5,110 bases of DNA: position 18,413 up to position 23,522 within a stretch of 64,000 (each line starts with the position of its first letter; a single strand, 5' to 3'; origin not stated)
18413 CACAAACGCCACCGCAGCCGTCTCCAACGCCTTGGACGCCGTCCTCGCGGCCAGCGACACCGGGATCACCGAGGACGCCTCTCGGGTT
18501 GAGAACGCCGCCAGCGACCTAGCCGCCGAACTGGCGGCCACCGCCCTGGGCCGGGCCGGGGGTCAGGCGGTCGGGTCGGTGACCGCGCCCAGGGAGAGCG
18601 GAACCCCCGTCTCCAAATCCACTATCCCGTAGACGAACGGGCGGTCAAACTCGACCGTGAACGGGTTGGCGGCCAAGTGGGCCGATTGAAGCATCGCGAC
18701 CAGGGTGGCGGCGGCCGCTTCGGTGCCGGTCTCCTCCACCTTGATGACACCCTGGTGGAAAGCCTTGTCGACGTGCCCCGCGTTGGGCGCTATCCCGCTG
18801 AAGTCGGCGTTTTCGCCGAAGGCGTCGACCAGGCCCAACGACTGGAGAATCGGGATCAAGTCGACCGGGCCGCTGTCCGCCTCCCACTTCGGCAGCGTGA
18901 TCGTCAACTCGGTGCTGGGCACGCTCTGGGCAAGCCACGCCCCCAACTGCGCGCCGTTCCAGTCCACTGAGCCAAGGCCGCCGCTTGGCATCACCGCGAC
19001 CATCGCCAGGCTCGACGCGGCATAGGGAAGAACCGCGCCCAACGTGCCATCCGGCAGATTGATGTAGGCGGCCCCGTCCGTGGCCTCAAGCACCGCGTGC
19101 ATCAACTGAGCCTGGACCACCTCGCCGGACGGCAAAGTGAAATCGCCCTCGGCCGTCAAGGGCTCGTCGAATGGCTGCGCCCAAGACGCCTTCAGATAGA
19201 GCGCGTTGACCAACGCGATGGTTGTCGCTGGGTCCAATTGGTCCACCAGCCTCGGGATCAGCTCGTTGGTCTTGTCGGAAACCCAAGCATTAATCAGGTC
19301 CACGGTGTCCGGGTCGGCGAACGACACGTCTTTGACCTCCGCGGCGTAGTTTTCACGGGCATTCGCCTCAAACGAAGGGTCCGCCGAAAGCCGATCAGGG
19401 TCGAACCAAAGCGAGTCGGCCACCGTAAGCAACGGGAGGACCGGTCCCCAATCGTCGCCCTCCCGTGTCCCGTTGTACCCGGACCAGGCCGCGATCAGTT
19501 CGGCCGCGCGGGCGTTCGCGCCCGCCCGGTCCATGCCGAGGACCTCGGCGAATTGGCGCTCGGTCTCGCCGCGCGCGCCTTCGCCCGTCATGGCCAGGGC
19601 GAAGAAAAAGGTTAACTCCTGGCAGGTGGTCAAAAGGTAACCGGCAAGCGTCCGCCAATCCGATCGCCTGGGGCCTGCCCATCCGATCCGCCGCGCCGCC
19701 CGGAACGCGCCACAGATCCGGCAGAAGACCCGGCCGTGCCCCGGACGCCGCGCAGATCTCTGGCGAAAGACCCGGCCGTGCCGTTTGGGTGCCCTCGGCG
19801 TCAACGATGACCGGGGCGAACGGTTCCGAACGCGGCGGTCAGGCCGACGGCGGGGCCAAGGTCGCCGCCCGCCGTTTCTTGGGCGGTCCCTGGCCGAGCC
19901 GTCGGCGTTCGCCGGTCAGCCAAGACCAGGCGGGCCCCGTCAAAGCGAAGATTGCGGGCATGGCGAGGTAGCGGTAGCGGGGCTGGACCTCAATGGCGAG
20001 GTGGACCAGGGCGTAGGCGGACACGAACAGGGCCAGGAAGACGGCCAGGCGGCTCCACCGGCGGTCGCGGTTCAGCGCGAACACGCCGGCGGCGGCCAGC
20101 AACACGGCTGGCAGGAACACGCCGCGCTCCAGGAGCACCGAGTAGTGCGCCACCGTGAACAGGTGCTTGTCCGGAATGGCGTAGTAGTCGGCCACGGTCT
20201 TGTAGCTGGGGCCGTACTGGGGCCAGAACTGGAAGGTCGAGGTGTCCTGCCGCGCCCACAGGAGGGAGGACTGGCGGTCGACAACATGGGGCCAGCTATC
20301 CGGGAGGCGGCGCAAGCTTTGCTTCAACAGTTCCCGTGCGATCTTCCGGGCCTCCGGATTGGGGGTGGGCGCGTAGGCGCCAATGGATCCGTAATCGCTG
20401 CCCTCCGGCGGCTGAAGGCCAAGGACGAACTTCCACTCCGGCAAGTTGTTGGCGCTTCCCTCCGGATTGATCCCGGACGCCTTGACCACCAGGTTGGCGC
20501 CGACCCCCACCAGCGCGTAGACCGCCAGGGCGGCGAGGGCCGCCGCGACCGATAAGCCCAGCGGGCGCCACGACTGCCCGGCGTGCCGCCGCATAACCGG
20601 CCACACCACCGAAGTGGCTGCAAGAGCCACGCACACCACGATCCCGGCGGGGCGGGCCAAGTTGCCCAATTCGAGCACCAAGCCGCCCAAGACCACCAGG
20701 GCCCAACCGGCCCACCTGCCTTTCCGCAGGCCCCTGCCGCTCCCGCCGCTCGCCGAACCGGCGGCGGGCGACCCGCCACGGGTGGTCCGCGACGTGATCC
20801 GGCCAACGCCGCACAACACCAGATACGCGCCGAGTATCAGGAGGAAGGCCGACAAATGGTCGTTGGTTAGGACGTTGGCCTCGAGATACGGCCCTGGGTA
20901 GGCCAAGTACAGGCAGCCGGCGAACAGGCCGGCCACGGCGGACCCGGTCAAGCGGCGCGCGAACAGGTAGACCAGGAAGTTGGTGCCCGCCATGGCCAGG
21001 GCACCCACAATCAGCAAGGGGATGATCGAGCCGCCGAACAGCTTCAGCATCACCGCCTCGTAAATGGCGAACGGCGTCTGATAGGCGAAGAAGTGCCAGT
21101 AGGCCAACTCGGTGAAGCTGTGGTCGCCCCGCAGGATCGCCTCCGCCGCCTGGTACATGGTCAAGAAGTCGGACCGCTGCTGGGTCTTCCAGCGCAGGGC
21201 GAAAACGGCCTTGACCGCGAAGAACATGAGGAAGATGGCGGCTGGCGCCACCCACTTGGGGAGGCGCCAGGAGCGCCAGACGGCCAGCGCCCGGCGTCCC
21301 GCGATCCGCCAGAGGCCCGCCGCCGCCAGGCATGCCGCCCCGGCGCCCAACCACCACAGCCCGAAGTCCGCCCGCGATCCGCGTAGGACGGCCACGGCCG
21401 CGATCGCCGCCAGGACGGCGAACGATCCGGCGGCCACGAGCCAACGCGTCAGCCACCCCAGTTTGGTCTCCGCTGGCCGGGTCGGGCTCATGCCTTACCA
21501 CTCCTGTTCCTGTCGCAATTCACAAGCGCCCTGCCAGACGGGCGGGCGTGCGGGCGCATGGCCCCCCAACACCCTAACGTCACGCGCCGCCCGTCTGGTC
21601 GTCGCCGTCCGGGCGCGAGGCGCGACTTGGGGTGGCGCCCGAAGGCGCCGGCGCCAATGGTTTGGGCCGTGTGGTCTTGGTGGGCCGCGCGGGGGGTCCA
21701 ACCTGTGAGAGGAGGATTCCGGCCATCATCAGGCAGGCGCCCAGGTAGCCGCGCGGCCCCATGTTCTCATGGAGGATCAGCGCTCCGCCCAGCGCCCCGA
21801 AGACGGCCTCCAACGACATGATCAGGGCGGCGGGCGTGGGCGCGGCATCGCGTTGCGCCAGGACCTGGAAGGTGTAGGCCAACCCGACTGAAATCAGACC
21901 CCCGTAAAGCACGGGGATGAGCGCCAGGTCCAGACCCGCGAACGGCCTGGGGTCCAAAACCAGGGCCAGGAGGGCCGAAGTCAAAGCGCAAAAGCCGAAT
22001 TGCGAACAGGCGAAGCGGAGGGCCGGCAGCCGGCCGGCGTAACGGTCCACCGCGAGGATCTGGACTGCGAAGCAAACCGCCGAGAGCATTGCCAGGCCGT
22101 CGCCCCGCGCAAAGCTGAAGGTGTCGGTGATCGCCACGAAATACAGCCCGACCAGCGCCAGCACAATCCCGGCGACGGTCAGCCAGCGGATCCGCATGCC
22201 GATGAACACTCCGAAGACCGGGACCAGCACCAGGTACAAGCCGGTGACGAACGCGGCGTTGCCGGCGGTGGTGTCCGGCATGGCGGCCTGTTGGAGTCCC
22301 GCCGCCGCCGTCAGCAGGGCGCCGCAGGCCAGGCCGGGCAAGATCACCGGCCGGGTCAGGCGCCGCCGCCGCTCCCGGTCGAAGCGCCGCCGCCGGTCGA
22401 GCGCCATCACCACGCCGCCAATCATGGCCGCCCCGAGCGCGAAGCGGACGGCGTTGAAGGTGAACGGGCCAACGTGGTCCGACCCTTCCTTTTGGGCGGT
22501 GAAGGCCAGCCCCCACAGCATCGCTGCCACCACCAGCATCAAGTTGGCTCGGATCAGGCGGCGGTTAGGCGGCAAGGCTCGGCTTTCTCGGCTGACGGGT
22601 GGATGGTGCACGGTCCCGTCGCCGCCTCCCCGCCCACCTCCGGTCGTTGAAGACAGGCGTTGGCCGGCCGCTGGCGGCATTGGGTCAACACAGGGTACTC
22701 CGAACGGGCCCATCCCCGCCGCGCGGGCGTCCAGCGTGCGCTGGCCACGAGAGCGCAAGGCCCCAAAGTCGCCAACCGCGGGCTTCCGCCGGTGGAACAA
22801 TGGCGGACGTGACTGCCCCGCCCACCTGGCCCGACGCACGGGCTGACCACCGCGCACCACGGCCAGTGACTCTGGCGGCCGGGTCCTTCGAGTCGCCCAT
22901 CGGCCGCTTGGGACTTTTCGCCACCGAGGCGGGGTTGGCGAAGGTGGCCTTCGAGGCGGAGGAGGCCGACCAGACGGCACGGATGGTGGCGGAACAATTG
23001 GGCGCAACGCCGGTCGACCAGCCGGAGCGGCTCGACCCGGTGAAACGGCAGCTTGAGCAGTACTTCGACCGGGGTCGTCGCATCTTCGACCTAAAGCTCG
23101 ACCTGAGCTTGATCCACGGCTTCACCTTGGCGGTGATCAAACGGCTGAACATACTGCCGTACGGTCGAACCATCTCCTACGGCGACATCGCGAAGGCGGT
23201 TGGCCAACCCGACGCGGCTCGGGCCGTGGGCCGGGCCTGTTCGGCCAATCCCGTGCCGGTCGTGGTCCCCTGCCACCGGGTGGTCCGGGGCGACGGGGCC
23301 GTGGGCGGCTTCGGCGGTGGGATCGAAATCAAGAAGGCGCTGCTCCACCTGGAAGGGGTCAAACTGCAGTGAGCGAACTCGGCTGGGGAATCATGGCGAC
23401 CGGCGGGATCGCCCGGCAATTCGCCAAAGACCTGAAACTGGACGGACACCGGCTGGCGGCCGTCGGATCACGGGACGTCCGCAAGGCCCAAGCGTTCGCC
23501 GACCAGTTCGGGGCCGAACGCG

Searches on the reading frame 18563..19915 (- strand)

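Call 40: search_protein_families(library=pfam, proteins=[window:18563-19915:-], max_evalue=0.0001)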
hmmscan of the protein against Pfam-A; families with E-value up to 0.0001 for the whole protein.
window:18563-19915:- (450 aa): 1 family
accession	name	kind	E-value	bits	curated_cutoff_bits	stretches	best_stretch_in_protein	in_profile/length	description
PF00079.25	Serpin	-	7.3e-66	223.3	27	1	104-448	31-370/370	Serpin (serine protease inhibitor)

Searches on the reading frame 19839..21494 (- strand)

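Call 40: search_protein_families(library=pfam, proteins=[window:19839-21494:-], max_evalue=0.0001)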
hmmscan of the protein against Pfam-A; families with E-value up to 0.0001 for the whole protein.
window:19839-21494:- (551 aa): 1 family
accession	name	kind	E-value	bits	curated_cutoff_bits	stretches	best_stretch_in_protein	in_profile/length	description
PF13231.12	PMT_2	-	3.1e-05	24.7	26.1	1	147-228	11-91/160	Dolichyl-phosphate-mannose-protein mannosyltransferase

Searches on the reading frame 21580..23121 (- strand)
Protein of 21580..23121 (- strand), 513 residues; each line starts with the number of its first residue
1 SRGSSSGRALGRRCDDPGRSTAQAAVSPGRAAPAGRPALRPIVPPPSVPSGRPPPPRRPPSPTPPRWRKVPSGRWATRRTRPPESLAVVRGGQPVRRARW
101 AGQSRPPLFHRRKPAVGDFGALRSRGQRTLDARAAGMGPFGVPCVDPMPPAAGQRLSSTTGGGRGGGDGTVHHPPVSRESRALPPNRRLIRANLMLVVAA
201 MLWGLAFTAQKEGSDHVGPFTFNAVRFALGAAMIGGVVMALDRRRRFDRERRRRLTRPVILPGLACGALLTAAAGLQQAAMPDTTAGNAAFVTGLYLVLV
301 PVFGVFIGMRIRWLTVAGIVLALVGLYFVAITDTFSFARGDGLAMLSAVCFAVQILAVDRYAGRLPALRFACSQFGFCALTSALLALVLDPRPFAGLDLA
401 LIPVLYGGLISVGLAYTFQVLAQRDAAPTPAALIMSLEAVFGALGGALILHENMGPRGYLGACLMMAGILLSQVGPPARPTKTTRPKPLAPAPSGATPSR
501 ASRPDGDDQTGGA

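Call 40: search_protein_families(library=pfam, proteins=[window:21580-23121:-], max_evalue=0.0001)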
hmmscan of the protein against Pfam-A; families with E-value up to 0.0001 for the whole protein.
window:21580-23121:- (513 aa): 1 family
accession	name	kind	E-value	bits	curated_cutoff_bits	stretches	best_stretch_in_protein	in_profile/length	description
PF00892.27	EamA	-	4e-35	121.5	28.2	2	192-330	3-134/135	EamA-like transporter family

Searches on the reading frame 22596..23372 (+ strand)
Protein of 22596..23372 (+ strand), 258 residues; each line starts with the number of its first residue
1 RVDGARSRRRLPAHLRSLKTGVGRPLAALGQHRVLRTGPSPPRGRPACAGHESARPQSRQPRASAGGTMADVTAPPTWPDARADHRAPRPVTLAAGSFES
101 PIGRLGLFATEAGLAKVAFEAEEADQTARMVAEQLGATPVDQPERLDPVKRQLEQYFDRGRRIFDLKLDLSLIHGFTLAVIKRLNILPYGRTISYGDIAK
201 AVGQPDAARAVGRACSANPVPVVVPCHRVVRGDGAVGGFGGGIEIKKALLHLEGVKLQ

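Call 79: search_protein_families(library=pfam, proteins=[window:22596-23372:+], max_evalue=0.0001)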
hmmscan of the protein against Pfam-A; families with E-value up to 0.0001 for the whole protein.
window:22596-23372:+ (258 aa): 2 families
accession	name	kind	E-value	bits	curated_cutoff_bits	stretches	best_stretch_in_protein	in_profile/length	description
PF01035.26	DNA_binding_1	-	2.5e-31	107.8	27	1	176-255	2-81/81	6-O-methylguanine DNA methyltransferase, DNA binding domain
PF02870.21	Methyltransf_1N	-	2e-08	35.1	21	1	96-170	4-71/71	6-O-methylguanine DNA methyltransferase, ribonuclease-like domain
